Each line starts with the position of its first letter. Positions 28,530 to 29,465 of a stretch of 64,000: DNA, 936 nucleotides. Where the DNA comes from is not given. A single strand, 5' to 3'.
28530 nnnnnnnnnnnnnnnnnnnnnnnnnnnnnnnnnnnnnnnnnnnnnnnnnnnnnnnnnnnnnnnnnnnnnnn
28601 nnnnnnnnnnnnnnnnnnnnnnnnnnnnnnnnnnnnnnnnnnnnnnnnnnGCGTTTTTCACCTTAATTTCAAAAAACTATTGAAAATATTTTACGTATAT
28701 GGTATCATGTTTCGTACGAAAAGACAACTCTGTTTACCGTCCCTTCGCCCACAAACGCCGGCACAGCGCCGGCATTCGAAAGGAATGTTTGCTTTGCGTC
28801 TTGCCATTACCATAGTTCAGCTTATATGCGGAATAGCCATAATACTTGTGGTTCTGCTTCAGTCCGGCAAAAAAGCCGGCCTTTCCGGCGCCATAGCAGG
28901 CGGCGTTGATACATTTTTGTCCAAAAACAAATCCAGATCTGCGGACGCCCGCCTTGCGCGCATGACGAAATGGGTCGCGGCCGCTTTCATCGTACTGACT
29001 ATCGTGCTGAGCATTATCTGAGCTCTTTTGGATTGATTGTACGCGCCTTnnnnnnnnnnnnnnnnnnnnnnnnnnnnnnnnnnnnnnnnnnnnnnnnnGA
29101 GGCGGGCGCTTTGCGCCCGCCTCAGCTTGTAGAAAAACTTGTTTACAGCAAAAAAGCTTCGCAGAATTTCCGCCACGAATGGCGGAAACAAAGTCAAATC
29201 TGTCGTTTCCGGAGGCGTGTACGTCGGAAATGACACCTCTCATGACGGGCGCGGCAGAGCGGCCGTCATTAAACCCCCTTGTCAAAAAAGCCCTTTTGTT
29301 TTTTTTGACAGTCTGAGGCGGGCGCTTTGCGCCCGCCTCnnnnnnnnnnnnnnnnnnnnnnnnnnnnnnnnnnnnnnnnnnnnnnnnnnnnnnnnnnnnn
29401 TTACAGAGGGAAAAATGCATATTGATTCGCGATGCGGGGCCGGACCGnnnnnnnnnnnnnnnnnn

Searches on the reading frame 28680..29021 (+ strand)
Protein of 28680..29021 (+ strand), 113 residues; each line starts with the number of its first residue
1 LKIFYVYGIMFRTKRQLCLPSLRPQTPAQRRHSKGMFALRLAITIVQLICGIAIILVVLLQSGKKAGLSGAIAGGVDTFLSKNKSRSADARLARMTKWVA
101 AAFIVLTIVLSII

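Call 59: search_protein_families(library=pfam, proteins=[window:28680-29021:+], max_evalue=0.00001)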
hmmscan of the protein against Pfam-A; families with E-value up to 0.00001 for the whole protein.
window:28680-29021:+ (113 aa): 1 family
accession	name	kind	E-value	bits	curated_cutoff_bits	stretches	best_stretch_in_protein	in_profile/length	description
PF03840.19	SecG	-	1.1e-20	73.9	29.2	1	43-113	2-70/70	Preprotein translocase SecG subunit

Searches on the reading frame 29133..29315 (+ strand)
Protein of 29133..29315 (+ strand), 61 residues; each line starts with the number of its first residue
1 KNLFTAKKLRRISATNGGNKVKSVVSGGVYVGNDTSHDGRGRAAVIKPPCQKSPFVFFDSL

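Call 107: search_protein_representatives(alignment_id=A4)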
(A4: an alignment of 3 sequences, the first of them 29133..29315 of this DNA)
Query: 3 sequences, 61 profile positions. Proteins with E-value up to 0.001 (for the whole library): 54; up to 1e-10: 12; up to 1e-30: 3. The best 54 are listed.
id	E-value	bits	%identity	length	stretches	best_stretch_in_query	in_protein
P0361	2.4e-35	136.3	-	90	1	1-61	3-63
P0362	6.8e-35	134.9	-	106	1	1-61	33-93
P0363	1.7e-34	133.6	-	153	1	1-61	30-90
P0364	5.9e-24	99.8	-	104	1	18-61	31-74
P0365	4.2e-19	84.3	-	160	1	1-58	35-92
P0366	2.1e-17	78.9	-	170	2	10-60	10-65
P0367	2.2e-14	69.2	-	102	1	19-55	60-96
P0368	6.8e-14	67.6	-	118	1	1-46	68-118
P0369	2.2e-13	66.0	-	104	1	16-61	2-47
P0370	6.4e-13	64.5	-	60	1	6-55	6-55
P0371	3.2e-12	62.2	-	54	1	3-46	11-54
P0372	1.4e-11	60.2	-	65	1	1-48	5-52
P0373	2.0e-09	53.3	-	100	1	11-60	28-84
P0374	1.3e-08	50.7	-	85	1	16-59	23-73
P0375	2.9e-08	49.6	-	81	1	7-43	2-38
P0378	2.5e-07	46.6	-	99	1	10-61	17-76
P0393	6.7e-05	38.8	-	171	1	10-61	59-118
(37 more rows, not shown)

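Call 108: find_encoding_contigs(protein=P0365, flank=3000, max_places=6)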
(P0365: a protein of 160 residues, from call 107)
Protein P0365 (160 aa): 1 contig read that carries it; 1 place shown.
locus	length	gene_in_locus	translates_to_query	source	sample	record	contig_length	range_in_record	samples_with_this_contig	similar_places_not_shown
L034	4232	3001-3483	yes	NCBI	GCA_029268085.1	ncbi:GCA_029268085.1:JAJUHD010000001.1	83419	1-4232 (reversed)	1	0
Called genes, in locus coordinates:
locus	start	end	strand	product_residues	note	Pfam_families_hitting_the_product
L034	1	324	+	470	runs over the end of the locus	PF00224:PK, PF02887:PK_C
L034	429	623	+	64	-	PF12838:Fer4_7 (faint), PF13237:Fer4_10 (faint), PF13187:Fer4_9 (faint), PF25160:LdpA_Fe-S-bd (weak), PF12797:Fer4_2 (weak), PF12837:Fer4_6 (weak), PF00037:Fer4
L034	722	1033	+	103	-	PF00085:Thioredoxin, PF14595:Thioredoxin_9, PF13098:Thioredoxin_2, PF13905:Thioredoxin_8 (faint)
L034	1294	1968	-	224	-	PF00027:cNMP_binding, PF13545:HTH_Crp_2, PF00325:Crp (weak)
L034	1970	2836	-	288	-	PF01134:GIDA (faint), PF01266:DAO (faint), PF03486:HI0933_like (faint), PF07992:Pyr_redox_2, PF13738:Pyr_redox_3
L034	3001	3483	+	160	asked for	-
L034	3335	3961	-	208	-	PF13527:Acetyltransf_9 (weak), PF00583:Acetyltransf_1, PF13508:Acetyltransf_7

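Call 110: find_encoding_contigs(protein=P0366, flank=10000, max_places=10)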
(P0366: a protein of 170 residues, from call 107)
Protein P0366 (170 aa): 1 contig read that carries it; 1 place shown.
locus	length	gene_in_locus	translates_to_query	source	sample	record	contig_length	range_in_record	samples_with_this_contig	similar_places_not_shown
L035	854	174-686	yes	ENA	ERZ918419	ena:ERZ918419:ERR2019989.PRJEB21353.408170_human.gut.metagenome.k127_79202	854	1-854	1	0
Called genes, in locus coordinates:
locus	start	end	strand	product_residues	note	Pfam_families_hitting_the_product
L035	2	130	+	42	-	?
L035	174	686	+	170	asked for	-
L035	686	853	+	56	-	?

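Call 111: find_encoding_contigs(protein=P0373, flank=10000, max_places=10)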
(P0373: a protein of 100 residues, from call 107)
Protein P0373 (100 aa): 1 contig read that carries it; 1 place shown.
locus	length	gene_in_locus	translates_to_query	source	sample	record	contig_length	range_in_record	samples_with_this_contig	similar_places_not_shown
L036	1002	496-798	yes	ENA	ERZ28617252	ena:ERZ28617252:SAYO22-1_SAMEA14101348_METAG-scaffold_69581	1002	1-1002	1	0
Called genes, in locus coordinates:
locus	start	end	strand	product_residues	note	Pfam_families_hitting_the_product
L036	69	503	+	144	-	-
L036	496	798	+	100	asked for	-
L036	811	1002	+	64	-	?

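Call 114: find_encoding_contigs(protein=P0378, flank=10000, max_places=10)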
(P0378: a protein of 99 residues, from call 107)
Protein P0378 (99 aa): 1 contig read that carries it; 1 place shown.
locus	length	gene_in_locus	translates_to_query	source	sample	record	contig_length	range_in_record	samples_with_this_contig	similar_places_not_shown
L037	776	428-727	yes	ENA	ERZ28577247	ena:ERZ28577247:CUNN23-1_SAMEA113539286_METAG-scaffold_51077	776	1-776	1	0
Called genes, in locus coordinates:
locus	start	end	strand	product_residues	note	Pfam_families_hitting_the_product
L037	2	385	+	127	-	?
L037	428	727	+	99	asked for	-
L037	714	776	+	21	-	?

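Call 115: find_encoding_contigs(protein=P0393, flank=10000, max_places=10)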
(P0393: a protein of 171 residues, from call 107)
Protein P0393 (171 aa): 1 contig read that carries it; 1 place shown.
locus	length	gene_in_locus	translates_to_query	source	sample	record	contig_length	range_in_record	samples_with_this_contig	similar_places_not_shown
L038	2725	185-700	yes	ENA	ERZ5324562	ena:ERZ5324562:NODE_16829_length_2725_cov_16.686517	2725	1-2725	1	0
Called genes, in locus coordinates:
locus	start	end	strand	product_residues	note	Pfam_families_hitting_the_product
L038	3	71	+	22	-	?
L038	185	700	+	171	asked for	-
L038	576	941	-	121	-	PF13560:HTH_31, PF01381:HTH_3, PF12844:HTH_19, PF13443:HTH_26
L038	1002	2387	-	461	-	PF01554:MatE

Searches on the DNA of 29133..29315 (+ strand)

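Call 122: search_rna_families(sources=[L035, L036, L037, L038], threshold=evalue, max_evalue=0.1)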
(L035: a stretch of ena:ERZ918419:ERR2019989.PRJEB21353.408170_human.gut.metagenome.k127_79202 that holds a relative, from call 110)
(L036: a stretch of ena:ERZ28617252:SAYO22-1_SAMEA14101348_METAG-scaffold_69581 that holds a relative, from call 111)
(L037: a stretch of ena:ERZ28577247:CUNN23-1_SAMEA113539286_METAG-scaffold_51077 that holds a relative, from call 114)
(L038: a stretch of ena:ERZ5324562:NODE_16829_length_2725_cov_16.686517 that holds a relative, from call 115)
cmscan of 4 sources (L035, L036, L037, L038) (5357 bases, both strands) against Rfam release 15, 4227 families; matches with E-value up to 0.1: 1.
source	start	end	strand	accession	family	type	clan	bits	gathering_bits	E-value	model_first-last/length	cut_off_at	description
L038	445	575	+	RF02875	AS-pc01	Gene; antisense;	-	32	79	0.0093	1-99/99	no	Antisense to pHK01_035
